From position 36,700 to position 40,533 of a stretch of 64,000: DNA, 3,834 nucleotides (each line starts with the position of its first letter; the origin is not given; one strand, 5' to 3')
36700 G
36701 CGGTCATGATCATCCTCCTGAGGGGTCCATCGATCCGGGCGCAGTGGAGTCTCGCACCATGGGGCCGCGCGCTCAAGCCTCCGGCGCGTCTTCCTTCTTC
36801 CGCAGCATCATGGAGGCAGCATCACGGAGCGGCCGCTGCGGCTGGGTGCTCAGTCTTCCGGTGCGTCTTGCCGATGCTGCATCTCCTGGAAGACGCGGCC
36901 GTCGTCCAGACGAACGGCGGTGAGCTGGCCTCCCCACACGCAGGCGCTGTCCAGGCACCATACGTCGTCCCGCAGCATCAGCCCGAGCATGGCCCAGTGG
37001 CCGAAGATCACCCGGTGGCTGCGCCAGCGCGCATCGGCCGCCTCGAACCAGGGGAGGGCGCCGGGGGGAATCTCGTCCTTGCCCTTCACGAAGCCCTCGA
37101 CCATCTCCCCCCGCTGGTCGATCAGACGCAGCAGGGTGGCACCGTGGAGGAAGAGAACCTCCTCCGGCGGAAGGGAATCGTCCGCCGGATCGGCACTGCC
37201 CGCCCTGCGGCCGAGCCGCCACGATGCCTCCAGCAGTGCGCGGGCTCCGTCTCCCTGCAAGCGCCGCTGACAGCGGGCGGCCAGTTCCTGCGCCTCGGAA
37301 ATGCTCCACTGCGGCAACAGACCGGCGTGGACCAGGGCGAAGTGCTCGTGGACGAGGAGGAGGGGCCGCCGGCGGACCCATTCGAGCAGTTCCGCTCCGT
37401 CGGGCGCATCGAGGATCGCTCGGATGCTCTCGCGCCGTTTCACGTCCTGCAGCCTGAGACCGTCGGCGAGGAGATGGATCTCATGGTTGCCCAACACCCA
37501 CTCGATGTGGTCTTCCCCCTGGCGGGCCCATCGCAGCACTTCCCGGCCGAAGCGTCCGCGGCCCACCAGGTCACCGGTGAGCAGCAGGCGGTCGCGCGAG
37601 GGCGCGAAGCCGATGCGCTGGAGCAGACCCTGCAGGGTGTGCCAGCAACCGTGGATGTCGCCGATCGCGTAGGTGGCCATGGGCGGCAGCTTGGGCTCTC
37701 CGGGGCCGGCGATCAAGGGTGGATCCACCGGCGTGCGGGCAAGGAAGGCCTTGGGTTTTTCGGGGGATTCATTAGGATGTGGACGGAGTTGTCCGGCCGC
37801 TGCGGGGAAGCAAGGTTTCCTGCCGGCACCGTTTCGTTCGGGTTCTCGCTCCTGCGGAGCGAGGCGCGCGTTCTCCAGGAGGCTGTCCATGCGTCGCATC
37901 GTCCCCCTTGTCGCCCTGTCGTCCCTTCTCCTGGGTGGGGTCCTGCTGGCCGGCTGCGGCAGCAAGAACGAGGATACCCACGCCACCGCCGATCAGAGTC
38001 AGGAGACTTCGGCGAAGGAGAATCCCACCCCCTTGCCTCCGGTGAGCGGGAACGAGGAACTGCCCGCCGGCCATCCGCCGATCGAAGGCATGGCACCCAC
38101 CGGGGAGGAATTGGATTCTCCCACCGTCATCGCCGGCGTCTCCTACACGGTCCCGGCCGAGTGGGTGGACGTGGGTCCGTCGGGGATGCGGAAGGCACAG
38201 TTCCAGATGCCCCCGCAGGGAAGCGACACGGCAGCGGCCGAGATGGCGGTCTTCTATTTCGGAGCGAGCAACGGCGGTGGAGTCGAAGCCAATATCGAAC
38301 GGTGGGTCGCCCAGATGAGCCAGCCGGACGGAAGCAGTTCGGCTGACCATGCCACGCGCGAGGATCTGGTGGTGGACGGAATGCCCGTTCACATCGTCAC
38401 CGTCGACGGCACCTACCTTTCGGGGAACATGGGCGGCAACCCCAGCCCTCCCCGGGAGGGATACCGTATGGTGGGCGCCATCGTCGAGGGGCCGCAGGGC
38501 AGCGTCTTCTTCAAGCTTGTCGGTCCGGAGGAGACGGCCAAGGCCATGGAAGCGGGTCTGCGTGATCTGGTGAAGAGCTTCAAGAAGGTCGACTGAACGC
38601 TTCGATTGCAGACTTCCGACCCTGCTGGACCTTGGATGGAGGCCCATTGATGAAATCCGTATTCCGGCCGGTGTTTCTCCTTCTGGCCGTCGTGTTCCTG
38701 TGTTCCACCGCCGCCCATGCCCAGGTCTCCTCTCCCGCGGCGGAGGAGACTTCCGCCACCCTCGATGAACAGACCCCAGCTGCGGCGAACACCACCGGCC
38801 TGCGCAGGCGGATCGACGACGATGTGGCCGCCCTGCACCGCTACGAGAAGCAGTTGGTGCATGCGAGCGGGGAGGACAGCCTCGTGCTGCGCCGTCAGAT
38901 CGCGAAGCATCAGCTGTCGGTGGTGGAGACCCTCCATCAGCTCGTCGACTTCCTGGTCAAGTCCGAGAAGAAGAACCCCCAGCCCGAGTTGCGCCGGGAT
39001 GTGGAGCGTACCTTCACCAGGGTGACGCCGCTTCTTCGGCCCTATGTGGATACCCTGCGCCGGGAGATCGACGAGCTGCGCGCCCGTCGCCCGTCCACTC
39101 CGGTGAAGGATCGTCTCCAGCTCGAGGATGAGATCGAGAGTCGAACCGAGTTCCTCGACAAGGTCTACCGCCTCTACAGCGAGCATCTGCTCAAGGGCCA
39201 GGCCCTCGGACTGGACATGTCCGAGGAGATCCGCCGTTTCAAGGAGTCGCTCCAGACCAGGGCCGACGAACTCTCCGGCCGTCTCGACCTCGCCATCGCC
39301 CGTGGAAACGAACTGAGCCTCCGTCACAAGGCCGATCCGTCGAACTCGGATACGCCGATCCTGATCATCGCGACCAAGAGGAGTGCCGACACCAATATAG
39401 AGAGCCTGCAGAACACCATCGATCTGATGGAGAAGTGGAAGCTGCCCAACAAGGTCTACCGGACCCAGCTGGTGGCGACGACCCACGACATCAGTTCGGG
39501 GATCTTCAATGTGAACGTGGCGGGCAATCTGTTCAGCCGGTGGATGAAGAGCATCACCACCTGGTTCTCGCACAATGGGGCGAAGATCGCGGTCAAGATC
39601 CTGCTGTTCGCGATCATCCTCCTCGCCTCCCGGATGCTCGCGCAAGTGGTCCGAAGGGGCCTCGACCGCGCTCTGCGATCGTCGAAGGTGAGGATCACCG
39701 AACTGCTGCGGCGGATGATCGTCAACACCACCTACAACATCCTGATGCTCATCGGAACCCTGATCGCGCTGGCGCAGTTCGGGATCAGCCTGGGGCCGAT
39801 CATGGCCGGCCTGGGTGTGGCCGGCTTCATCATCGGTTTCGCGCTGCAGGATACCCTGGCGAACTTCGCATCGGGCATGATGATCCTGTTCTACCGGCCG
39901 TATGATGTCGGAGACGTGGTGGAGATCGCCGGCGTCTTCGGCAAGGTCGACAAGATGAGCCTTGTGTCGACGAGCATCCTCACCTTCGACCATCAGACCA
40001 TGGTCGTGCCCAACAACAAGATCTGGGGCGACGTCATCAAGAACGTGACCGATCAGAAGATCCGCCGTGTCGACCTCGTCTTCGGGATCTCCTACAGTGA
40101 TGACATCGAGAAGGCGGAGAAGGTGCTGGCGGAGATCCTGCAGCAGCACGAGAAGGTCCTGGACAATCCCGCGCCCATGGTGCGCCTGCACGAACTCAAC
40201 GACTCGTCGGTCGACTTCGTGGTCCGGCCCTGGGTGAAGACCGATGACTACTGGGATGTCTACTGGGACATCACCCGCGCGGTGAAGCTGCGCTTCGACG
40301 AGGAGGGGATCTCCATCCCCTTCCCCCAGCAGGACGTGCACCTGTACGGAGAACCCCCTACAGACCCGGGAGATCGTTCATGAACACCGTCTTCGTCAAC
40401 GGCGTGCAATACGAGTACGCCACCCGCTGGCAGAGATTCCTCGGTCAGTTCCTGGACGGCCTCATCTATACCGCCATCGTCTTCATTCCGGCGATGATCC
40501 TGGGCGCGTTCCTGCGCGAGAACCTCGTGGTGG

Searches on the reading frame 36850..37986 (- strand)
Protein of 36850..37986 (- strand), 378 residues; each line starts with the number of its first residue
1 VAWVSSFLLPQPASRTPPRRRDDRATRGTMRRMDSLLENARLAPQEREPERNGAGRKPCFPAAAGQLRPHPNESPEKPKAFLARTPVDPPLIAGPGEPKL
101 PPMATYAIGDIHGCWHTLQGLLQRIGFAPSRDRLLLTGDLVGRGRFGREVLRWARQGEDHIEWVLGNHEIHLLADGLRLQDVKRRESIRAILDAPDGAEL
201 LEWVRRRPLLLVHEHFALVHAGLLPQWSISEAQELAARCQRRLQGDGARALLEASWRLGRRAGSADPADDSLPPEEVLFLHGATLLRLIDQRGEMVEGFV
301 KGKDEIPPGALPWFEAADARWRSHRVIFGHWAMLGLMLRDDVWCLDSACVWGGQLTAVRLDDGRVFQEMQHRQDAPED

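Call 3: search_protein_families(library=pfam, proteins=[window:36850-37986:-], max_evalue=1)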
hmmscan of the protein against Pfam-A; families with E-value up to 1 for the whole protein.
window:36850-37986:- (378 aa): 1 family
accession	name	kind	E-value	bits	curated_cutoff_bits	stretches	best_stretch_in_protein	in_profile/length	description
PF00149.33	Metallophos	-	1e-13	52.6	21.5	1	106-222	4-116/191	Calcineurin-like phosphoesterase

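Call 4: search_protein_families(library=ncbifam, proteins=[window:36850-37986:-], max_evalue=1)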
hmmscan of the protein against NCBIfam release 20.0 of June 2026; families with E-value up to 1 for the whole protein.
window:36850-37986:- (378 aa): 6 families
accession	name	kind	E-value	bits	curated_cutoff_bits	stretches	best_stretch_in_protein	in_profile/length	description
NF001204.0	PRK00166.1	equivalog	1.9e-73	247.1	176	1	103-375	1-273/276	symmetrical bis(5'-nucleosyl)-tetraphosphatase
TIGR00668.1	apaH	equivalog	1.2e-51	175.8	222.85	1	103-373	1-271/279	bis(5'-nucleosyl)-tetraphosphatase (symmetrical) ApaH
TIGR04075.1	bacter_Pnkp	equivalog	2e-10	39.5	750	2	107-185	184-277/851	polynucleotide kinase-phosphatase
NF008516.0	PRK11439.1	equivalog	7.8e-10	39.1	326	1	106-171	20-83/218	protein-serine/threonine phosphatase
NF007425.0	PRK09968.1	equivalog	6e-08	32.6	332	1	106-173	18-83/218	protein-serine/threonine phosphatase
NF010148.0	PRK13625.1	equivalog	3.4e-05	23.5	340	1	105-169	3-77/245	bis(5'-nucleosyl)-tetraphosphatase PrpE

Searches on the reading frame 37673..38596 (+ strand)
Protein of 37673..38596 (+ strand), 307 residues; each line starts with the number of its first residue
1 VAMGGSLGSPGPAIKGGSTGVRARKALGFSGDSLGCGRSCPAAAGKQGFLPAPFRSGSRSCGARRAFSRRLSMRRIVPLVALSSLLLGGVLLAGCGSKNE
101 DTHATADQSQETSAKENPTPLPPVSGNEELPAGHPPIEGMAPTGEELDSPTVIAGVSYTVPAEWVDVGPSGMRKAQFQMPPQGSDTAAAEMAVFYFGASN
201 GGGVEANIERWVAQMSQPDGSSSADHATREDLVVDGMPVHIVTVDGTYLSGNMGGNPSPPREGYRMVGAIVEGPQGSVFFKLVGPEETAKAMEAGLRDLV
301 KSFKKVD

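Call 3: search_protein_families(library=pfam, proteins=[window:37673-38596:+], max_evalue=1)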
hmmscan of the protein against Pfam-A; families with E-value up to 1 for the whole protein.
window:37673-38596:+ (307 aa): 1 family
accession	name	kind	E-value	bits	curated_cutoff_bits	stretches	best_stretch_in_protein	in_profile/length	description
PF12079.13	DUF3558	-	0.069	13.5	34.1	1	90-124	1-34/173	Protein of unknown function (DUF3558)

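Call 4: search_protein_families(library=ncbifam, proteins=[window:37673-38596:+], max_evalue=1)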
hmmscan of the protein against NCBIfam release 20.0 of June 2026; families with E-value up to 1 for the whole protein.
window:37673-38596:+ (307 aa): 5 families
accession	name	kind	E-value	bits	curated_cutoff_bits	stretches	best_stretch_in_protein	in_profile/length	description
NF041193.1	lipo_SP0191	subfamily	0.017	15.2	75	1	73-118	1-41/190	SP0191 family lipoprotein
NF053527.1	lipo_Cory_WKLS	subfamily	0.03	14.2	105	1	86-130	7-53/166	WKL family lipoprotein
NF058595.1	invert_tail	domain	0.031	14.6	37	1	67-105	44-82/113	lipo-invert putative C-terminal anchoring domain-containing protein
NF058647.1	lipo_LytA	equivalog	0.11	12.7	110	1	81-116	8-40/107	acidic lipoprotein LytA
TIGR03931.1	T7SS_Rv3446c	hypoth_equivalog_domain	0.14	12.5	47.6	1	95-168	27-78/194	type VII secretion-associated protein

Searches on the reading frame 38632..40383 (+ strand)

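Call 3: search_protein_families(library=pfam, proteins=[window:38632-40383:+], max_evalue=1)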
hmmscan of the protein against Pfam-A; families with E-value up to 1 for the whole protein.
window:38632-40383:+ (583 aa): 6 families
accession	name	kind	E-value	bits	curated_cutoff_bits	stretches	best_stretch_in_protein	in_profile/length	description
PF21082.3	MS_channel_3rd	-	9.6e-22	77.7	21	1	480-562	1-88/88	Mechanosensitive ion channel MscS, C-terminal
PF00924.24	MS_channel_2nd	-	1.4e-19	70.4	20.2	1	407-473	1-67/68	Mechanosensitive ion channel, beta-domain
PF21088.3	MS_channel_1st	-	2.9e-05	24.4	23.1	1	366-406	2-42/42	Mechanosensitive ion channel, transmembrane helices 2/3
PF05552.17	MS_channel_1st_1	-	0.0035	17.6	22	1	320-353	14-47/50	Mechanosensitive ion channel, conserved TM helix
PF05911.16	FPP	-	0.033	12.9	40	1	139-215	223-294/871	Filament-like plant protein, long coiled-coil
PF13439.12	Glyco_transf_4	-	0.18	12.2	28.5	0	66-129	66-131/170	Glycosyltransferase Family 4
